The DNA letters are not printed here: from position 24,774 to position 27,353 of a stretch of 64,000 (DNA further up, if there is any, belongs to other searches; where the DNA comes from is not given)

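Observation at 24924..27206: GNPAT-type DHAP acyltransferase ending in the canonical PTS1 tripeptide -SKL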

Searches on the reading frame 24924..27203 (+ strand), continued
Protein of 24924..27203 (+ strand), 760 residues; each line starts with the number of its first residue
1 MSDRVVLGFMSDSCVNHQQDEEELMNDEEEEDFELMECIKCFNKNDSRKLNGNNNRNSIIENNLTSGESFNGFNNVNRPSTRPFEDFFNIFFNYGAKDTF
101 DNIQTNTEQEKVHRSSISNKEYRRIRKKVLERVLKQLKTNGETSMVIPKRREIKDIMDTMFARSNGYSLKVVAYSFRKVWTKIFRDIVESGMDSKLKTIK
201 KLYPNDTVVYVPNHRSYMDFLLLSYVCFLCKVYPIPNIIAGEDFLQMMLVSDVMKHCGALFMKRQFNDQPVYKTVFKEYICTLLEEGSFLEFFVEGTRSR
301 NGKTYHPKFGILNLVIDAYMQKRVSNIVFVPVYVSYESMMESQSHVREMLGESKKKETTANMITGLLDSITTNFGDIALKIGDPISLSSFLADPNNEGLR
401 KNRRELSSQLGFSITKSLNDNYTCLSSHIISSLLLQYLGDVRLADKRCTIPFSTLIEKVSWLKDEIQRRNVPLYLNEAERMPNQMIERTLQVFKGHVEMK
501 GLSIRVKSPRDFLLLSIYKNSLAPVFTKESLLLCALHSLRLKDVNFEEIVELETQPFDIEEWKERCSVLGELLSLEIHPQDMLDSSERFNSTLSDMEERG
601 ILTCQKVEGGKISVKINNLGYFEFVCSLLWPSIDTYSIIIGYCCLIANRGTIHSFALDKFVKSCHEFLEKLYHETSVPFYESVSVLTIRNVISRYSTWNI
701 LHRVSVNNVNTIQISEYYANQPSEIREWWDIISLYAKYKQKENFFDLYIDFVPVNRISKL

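Call 8: find_homologous_proteins(query=window:24924-27203:+, max_evalue=0.00001)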
Query window:24924-27203:+ (760 aa): 253 proteins with E <= 0.00001 among 6538 candidates; the best 120 are listed.
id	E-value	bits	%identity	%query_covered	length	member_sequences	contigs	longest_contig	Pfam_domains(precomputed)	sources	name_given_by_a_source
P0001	0.0e+0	1725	100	100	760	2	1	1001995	PF19277.5,PF01553.27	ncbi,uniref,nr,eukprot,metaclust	ncbi:glyceronephosphate O-acyltransferase [Naegleria gruberi]|uniref:Glyceronephosphate O-acyltransf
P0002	6.5e-270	916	54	98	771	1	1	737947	PF19277.5,PF01553.27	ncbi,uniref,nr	ncbi:hypothetical protein C9374_000837 [Naegleria lovaniensis]|uniref:Phospholipid/glycerol acyltran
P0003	2.0e-260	884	55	90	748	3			PF19277.5,PF01553.27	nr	nr:unnamed protein product [Naegleria fowleri]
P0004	5.5e-230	784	52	90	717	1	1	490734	PF19277.5,PF01553.27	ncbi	ncbi:hypothetical protein ABK040_005259 [Willaertia magna]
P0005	7.7e-211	720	63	66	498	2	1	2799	PF19277.5,PF01553.27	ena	-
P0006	5.6e-91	324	34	76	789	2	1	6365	PF19277.5,PF03015.25,PF01553.27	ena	-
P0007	1.9e-81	293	32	72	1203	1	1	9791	PF19277.5,PF03015.25,PF07993.19,PF01553.27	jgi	jgi:1-acyl-sn-glycerol-3-phosphate acyltransferase/nucleoside-diphosphate-sugar epimerase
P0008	2.1e-81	293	30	80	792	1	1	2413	PF19277.5,PF03015.25,PF01553.27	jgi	-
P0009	9.6e-81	290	31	76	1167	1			PF19277.5,PF02719.22,PF03015.25,PF07993.19,PF01553.27,PF01370.28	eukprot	eukprot:gene12923-7433_t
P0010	2.8e-79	285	32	80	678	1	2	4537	PF19277.5,PF01553.27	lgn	-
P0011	1.0e-77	280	33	64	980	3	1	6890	PF19277.5,PF03015.25,PF01553.27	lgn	-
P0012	2.4e-77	279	32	82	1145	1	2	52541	PF19277.5,PF03015.25,PF07993.19,PF01553.27,PF01370.28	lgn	-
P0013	5.7e-76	275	31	84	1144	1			PF19277.5,PF03015.25,PF07993.19,PF01553.27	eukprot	eukprot:CAMPEP_0117435514 /NCGR_PEP_ID=MMETSP0759-20121206/522_1 /TAXON_ID=63605 /ORGANISM="Percolom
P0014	7.5e-76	274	31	77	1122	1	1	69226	PF19277.5,PF03015.25,PF07993.19,PF01553.27,PF01370.28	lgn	-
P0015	1.4e-75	273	29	94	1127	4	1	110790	PF19277.5,PF01073.26,PF03015.25,PF07993.19,PF01553.27,PF01370.28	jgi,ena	-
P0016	2.3e-75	273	30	81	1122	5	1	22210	PF19277.5,PF03015.25,PF07993.19,PF01553.27,PF01370.28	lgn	-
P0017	4.5e-75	272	29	79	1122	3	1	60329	PF19277.5,PF03015.25,PF07993.19,PF01553.27,PF01370.28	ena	-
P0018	2.2e-74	269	31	76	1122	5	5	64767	PF19277.5,PF03015.25,PF07993.19,PF01553.27,PF01370.28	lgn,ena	-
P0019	9.3e-74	267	30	75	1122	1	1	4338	PF19277.5,PF03015.25,PF07993.19,PF01553.27,PF01370.28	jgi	jgi:1-acyl-sn-glycerol-3-phosphate acyltransferase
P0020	1.2e-73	267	26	81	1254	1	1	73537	PF19277.5,PF03015.25,PF07993.19,PF01553.27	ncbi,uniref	ncbi:glycerone phosphate O-acyltransferase [Acrasis kona]|uniref:Glycerone phosphate O-acyltransfera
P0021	1.6e-73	266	31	77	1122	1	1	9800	PF19277.5,PF03015.25,PF07993.19,PF01553.27,PF01370.28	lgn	-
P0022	2.7e-73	266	31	77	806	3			PF19277.5,PF03015.25,PF01553.27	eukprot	eukprot:CAMPEP_0168516180 /NCGR_PEP_ID=MMETSP0405-20121227/5251_1 /TAXON_ID=498012 /ORGANISM="Tricho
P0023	4.9e-73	265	30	75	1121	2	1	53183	PF19277.5,PF03015.25,PF07993.19,PF01553.27,PF01370.28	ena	-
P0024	5.3e-73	265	27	87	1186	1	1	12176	PF19277.5,PF03015.25,PF07993.19,PF01553.27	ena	-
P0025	4.3e-72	262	28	72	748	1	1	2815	PF19277.5,PF01553.27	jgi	jgi:glycerone phosphate O-acyltransferase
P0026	1.0e-71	261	31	74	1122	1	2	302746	PF19277.5,PF03015.25,PF07993.19,PF01553.27,PF01370.28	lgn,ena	-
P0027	2.2e-71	259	31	72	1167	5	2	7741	PF19277.5,PF03015.25,PF07993.19,PF01553.27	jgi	-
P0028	1.6e-70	257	27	80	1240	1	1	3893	PF19277.5,PF03015.25,PF07993.19,PF01553.27,PF01370.28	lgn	-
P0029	1.3e-69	254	28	81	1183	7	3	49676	PF19277.5,PF03015.25,PF07993.19,PF01553.27,PF01370.28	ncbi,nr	ncbi:hypothetical protein LEN26_015010 [Aphanomyces euteiches]|nr:hypothetical protein LEN26_015010 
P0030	8.6e-69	251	30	82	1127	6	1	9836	PF19277.5,PF03015.25,PF07993.19,PF01553.27,PF01370.28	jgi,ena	-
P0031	4.5e-68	248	28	80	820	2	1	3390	PF19277.5,PF03015.25,PF01553.27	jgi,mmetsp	mmetsp:Transcript_32012/g.31710 ORF Transcript_32012/g.31710 Transcript_32012/m.31710 type:complete 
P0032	2.2e-67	246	30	81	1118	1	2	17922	PF19277.5,PF01073.26,PF03015.25,PF07993.19,PF01553.27,PF01370.28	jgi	jgi:glycerone phosphate O-acyltransferase/fatty acyl-CoA reductase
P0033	9.1e-67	244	30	73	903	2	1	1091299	PF19277.5,PF03015.25,PF01553.27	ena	-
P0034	2.0e-66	243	27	80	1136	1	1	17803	PF19277.5,PF01073.26,PF03015.25,PF07993.19,PF01553.27,PF01370.28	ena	-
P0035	3.2e-66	242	29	77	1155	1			PF19277.5,PF03015.25,PF07993.19,PF01553.27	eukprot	eukprot:gb/GECH01002203.1/.p1 GENE.gb/GECH01002203.1/~~gb/GECH01002203.1/.p1 ORF type:complete len:1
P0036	1.0e-65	241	30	72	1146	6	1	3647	PF19277.5,PF03015.25,PF07993.19,PF01553.27,PF01370.28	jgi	-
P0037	1.3e-65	240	28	83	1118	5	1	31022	PF19277.5,PF02719.22,PF01073.26,PF03015.25,PF07993.19,PF01553.27,PF01370.28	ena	-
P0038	2.7e-65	239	30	83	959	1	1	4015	PF19277.5,PF03015.25,PF07993.19,PF01553.27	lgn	-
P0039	3.2e-65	239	29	77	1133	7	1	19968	PF19277.5,PF01073.26,PF03015.25,PF07993.19,PF01553.27,PF01370.28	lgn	-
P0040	3.7e-65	239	31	77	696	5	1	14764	PF19277.5,PF01553.27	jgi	jgi:glycerol-3-phosphate O-acyltransferase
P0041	4.2e-65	239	30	77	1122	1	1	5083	PF19277.5,PF03015.25,PF07993.19,PF01553.27,PF01370.28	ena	-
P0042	1.0e-64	237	39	35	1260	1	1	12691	PF19277.5,PF03015.25,PF07993.19,PF01553.27,PF01370.28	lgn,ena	-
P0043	1.9e-64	236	30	70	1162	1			PF19277.5,PF02719.22,PF03015.25,PF07993.19,PF01553.27,PF01370.28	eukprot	eukprot:TRINITY_DN8428_c0_g1_i3.p1 TRINITY_DN8428_c0_g1~~TRINITY_DN8428_c0_g1_i3.p1 ORF type:complet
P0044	3.5e-64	236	30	73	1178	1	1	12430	PF19277.5,PF03015.25,PF07993.19,PF01553.27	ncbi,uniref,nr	ncbi:fatty acyl-CoA reductase [Thraustotheca clavata]|uniref:Fatty acyl-CoA reductase n=1 Tax=Thraus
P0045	3.6e-64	236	29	79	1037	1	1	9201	PF19277.5,PF03015.25,PF07993.19,PF01553.27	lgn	-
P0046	1.3e-63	234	29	73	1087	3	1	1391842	PF19277.5,PF03015.25,PF07993.19,PF01553.27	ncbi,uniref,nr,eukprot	ncbi:hypothetical protein SDRG_02148 [Saprolegnia diclina VS20]|uniref:Phospholipid/glycerol acyltra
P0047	1.6e-63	233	27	81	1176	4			PF19277.5,PF03015.25,PF07993.19,PF01553.27,PF01370.28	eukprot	eukprot:GILJ01011431.1.p1 GENE.GILJ01011431.1~~GILJ01011431.1.p1 ORF type:complete len:1177 (+),scor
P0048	2.4e-63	233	31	73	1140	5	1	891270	PF19277.5,PF03015.25,PF07993.19,PF01553.27,PF01370.28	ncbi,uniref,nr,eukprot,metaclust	ncbi:male sterility protein (macronuclear) [Tetrahymena thermophila SB210]|uniref:Male sterility pro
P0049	2.4e-63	233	29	79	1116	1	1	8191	PF19277.5,PF03015.25,PF07993.19,PF01553.27,PF01370.28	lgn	-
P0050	2.6e-63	233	29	76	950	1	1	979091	PF19277.5,PF03015.25,PF07993.19,PF01553.27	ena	-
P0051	2.9e-63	233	30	72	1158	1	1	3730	PF19277.5,PF03015.25,PF07993.19,PF01553.27,PF01370.28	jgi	-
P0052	7.6e-63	231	36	41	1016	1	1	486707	PF19277.5,PF03015.25,PF01553.27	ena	-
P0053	1.2e-62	231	27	78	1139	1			PF19277.5,PF03015.25,PF07993.19,PF01553.27,PF01370.28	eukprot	eukprot:TRINITY_DN4505_c0_g1_i6.p1 TRINITY_DN4505_c0_g1~~TRINITY_DN4505_c0_g1_i6.p1 ORF type:complet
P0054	1.6e-62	230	30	73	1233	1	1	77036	PF19277.5,PF03015.25,PF07993.19,PF01553.27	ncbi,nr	ncbi:hypothetical protein PybrP1_008662 [[Pythium] brassicae (nom. inval.)]|nr:hypothetical protein 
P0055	1.2e-61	227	31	64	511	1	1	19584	PF19277.5,PF01553.27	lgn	-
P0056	4.4e-61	225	30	65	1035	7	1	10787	PF19277.5,PF03015.25,PF07993.19,PF01553.27,PF01370.28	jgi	jgi:glycerone phosphate O-acyltransferase/fatty acyl-CoA reductase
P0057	3.5e-60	222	26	83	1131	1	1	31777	PF19277.5,PF03015.25,PF07993.19,PF01553.27,PF01370.28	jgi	jgi:glycerone phosphate O-acyltransferase/fatty acyl-CoA reductase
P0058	5.1e-60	222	28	75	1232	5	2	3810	PF19277.5,PF01073.26,PF03015.25,PF07993.19,PF01553.27,PF01370.28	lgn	-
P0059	7.5e-59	218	28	73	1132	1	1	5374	PF19277.5,PF03015.25,PF07993.19,PF01553.27,PF01370.28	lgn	-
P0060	1.0e-58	218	28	73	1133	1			PF19277.5,PF03015.25,PF07993.19,PF01553.27,PF01370.28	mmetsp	mmetsp:Transcript_6857/g.12463 ORF Transcript_6857/g.12463 Transcript_6857/m.12463 type:complete len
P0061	1.4e-58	217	30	68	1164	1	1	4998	PF19277.5,PF02719.22,PF03015.25,PF07993.19,PF01553.27,PF01370.28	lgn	-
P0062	1.1e-57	214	27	75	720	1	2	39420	PF19277.5,PF01553.27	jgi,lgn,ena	-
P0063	1.1e-56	211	27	76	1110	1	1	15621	PF19277.5,PF03015.25,PF07993.19,PF01553.27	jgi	jgi:glycerol-3-phosphate O-acyltransferase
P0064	2.6e-56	210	32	56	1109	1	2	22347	PF19277.5,PF03015.25,PF07993.19,PF01553.27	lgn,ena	-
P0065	2.9e-56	209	30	64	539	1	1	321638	PF19277.5,PF01553.27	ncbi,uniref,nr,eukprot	ncbi:hypothetical protein, variant [Saprolegnia diclina VS20]|uniref:Phospholipid/glycerol acyltrans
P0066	3.7e-55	206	28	76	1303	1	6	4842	PF19277.5,PF03015.25,PF07993.19,PF01553.27,PF01370.28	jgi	jgi:glycerol-3-phosphate O-acyltransferase/nucleoside-diphosphate-sugar epimerase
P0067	1.9e-54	203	30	56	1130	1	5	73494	PF19277.5,PF03015.25,PF07993.19,PF01553.27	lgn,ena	-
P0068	4.5e-54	202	27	76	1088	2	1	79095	PF19277.5,PF03015.25,PF07993.19,PF01553.27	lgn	-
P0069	6.3e-54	202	28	76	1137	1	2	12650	PF19277.5,PF03015.25,PF07993.19,PF01553.27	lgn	-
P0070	2.9e-53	199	32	57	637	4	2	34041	PF19277.5,PF03015.25,PF01553.27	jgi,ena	jgi:Glycerol-3-phosphate O-acyltransferase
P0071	4.7e-53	199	35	42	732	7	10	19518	PF19277.5,PF03015.25,PF07993.19,PF01553.27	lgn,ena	-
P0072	1.9e-51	194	34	54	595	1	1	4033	PF19277.5,PF03015.25,PF01553.27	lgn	-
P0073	6.9e-51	192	35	41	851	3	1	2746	PF19277.5,PF03015.25,PF07993.19,PF01553.27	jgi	jgi:1-acyl-sn-glycerol-3-phosphate acyltransferase/nucleoside-diphosphate-sugar epimerase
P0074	1.1e-50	191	29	70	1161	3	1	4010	PF19277.5,PF03015.25,PF07993.19,PF01553.27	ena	-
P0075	5.0e-49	186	38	33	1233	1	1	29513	PF19277.5,PF01553.27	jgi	jgi:glycerol-3-phosphate O-acyltransferase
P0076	1.4e-48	184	26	73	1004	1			PF19277.5,PF01553.27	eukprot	eukprot:TRINITY_DN7643_c0_g1_i1.p1 TRINITY_DN7643_c0_g1~~TRINITY_DN7643_c0_g1_i1.p1 ORF type:complet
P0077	1.5e-48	184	25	79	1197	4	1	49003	PF19277.5,PF01553.27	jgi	jgi:1-acyl-sn-glycerol-3-phosphate acyltransferase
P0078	3.1e-48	183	29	57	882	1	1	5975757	PF27464.1,PF19277.5,PF01553.27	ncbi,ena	-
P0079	3.9e-48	183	37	32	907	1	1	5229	PF19277.5,PF01553.27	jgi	jgi:glycerone phosphate O-acyltransferase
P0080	1.4e-46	177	32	51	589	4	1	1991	PF19277.5,PF01553.27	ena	-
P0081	1.5e-46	177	30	60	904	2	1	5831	PF19277.5,PF03015.25,PF07993.19,PF01553.27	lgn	-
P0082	1.6e-46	177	38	32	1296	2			PF19277.5,PF01553.27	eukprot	eukprot:TRINITY_DN2381_c1_g2_i2.p1 TRINITY_DN2381_c1_g2~~TRINITY_DN2381_c1_g2_i2.p1 ORF type:complet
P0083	2.0e-46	177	27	77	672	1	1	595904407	PF19277.5,PF01553.27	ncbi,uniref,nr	ncbi:dihydroxyacetone phosphate acyltransferase isoform X1 [Rhinatrema bivittatum]|uniref:dihydroxya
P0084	2.0e-46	177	27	77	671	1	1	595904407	PF19277.5,PF01553.27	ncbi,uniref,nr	ncbi:dihydroxyacetone phosphate acyltransferase isoform X2 [Rhinatrema bivittatum]|uniref:dihydroxya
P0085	4.7e-46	176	27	79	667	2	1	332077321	PF19277.5,PF01553.27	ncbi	ncbi:dihydroxyacetone phosphate acyltransferase isoform 3-T3 [Liasis olivaceus]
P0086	7.4e-46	175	27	79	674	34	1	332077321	PF19277.5,PF01553.27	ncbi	ncbi:dihydroxyacetone phosphate acyltransferase isoform 2-T2 [Liasis olivaceus]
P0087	8.3e-46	175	34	45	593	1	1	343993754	PF19277.5,PF01553.27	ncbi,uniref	ncbi:dihydroxyacetone phosphate acyltransferase isoform X3 [Candoia aspera]|uniref:dihydroxyacetone 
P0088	1.8e-45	174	27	79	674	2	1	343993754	PF19277.5,PF01553.27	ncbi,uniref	ncbi:dihydroxyacetone phosphate acyltransferase isoform X2 [Candoia aspera]|uniref:dihydroxyacetone 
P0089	5.0e-45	172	25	77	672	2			PF19277.5,PF01553.27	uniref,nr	uniref:Dihydroxyacetone phosphate acyltransferase n=1 Tax=Geotrypetes seraphini TaxID=260995 RepID=A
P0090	7.3e-45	172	27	78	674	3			PF19277.5,PF01553.27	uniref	uniref:Dihydroxyacetone phosphate acyltransferase n=1 Tax=Naja naja TaxID=35670 RepID=A0A8C6XAA6_NAJ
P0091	2.0e-44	170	29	51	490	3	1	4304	PF19277.5,PF01553.27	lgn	-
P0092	2.3e-44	170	28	77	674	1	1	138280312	PF19277.5,PF01553.27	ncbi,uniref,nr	ncbi:dihydroxyacetone phosphate acyltransferase isoform X2 [Varanus komodoensis]|uniref:Dihydroxyace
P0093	2.3e-44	170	28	77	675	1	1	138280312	PF19277.5,PF01553.27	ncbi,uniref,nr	ncbi:Dihydroxyacetone phosphate acyltransferase [Varanus komodoensis]|uniref:dihydroxyacetone phosph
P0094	3.1e-44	170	38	32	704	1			PF19277.5,PF01553.27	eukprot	eukprot:m.162216 g.162216 ORF g.162216 m.162216 type:complete len:705 (+) comp31267_c0_seq1:81-2195(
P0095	1.1e-43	168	25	77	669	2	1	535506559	PF19277.5,PF01553.27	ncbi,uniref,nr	ncbi:dihydroxyacetone phosphate acyltransferase isoform X2 [Microcaecilia unicolor]|uniref:Dihydroxy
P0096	1.7e-43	167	31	48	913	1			PF19277.5,PF01553.27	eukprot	eukprot:PhF_6_TR43393/c0_g1_i1/m.66618/K00649/GNPAT; glyceronephosphate O-acyltransferase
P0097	2.6e-43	167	28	65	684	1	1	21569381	PF19277.5,PF01553.27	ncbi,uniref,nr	ncbi:dihydroxyacetone phosphate acyltransferase isoform X2 [Toxotes jaculatrix]|uniref:dihydroxyacet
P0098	2.6e-43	167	27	65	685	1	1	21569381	PF19277.5,PF01553.27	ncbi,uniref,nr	ncbi:dihydroxyacetone phosphate acyltransferase isoform X1 [Toxotes jaculatrix]|uniref:dihydroxyacet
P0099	3.3e-43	166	33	43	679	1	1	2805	PF19277.5,PF01553.27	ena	-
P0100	3.6e-43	166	29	60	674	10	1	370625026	PF19277.5,PF01553.27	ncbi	ncbi:dihydroxyacetone phosphate acyltransferase isoform 2-T2 [Vipera latastei]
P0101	4.6e-43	166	26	78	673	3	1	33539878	PF19277.5,PF01553.27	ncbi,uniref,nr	ncbi:dihydroxyacetone phosphate acyltransferase isoform X2 [Myripristis murdjan]|uniref:dihydroxyace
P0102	5.1e-43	166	30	46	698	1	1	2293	PF19277.5,PF01553.27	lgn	-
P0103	5.3e-43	166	37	35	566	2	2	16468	PF19277.5,PF03015.25,PF07993.19,PF01553.27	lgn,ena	-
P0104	1.5e-42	164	29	55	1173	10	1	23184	PF19277.5,PF03015.25,PF07993.19,PF01553.27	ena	-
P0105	2.8e-42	163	31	38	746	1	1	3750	PF19277.5,PF01553.27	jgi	-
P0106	3.4e-42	163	28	56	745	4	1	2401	PF19277.5,PF01553.27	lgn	-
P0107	5.6e-42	162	29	54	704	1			PF19277.5,PF01553.27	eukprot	eukprot:m.11664 g.11664 ORF g.11664 m.11664 type:complete len:705 (+) comp4501_c0_seq2:24-2138(+)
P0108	7.5e-42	162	31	45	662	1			PF19277.5,PF01553.27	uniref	uniref:Glyceronephosphate O-acyltransferase n=1 Tax=Tetraodon nigroviridis TaxID=99883 RepID=H3DPA9_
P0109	7.6e-42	162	28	53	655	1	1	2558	PF19277.5,PF01553.27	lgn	-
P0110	1.4e-41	161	27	78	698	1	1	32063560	PF19277.5,PF01553.27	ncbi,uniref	ncbi:dihydroxyacetone phosphate acyltransferase-like [Tubulanus polymorphus]|uniref:dihydroxyacetone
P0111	1.7e-41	161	33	36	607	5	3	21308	PF19277.5,PF03015.25,PF07993.19,PF01553.27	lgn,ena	-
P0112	2.1e-41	160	24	75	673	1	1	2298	PF19277.5,PF01553.27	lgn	-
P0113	5.5e-41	159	32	39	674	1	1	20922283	PF19277.5,PF01553.27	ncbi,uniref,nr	ncbi:hypothetical protein L596_003309 [Steinernema carpocapsae]|uniref:Phospholipid/glycerol acyltra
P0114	1.1e-40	158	31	37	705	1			PF19277.5,PF01553.27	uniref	uniref:Phospholipid/glycerol acyltransferase domain-containing protein n=1 Tax=Plectus sambesii TaxI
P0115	1.6e-40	157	28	59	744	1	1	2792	PF19277.5,PF01553.27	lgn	-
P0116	2.2e-40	157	25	71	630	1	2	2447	PF19277.5,PF01553.27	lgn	-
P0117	2.2e-40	157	28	70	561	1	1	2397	PF19277.5,PF01553.27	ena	-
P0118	2.4e-40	157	27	52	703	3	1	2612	PF19277.5,PF01553.27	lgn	-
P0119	2.4e-40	157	28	53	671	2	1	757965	PF19277.5,PF01553.27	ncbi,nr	ncbi:PREDICTED: dihydroxyacetone phosphate acyltransferase-like isoform X2 [Priapulus caudatus]|nr:P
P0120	2.6e-40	157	31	48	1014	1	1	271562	PF19277.5,PF00651.38,PF01553.27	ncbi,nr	ncbi:unnamed protein product [Auanema sp. JU1783]|nr:unnamed protein product [Auanema sp. JU1783]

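Call 23: find_encoding_contigs(protein=P0002, flank=8000, max_places=2)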
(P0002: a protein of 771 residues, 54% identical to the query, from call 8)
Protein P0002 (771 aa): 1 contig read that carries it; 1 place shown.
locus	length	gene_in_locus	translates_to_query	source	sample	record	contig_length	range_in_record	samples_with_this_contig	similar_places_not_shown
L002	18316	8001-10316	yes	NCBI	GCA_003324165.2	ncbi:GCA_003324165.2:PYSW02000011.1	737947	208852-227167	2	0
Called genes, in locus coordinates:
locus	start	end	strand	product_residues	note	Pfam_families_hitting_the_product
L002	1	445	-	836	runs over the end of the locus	PF00503:G-alpha, PF00025:Arf, PF00069:Pkinase, PF07714:PK_Tyr_Ser-Thr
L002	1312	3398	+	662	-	PF15993:Fuseless (faint)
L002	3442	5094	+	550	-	-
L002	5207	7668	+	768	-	PF04851:ResIII, PF00176:SNF2-rel_dom, PF00270:DEAD, PF00271:Helicase_C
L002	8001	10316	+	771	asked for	PF01553:Acyltransferase, PF19277:GPAT_C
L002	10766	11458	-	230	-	PF12330:Haspin_kinase (weak), PF00069:Pkinase, PF07714:PK_Tyr_Ser-Thr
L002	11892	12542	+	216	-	PF01124:MAPEG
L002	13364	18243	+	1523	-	PF12937:F-box-like (weak)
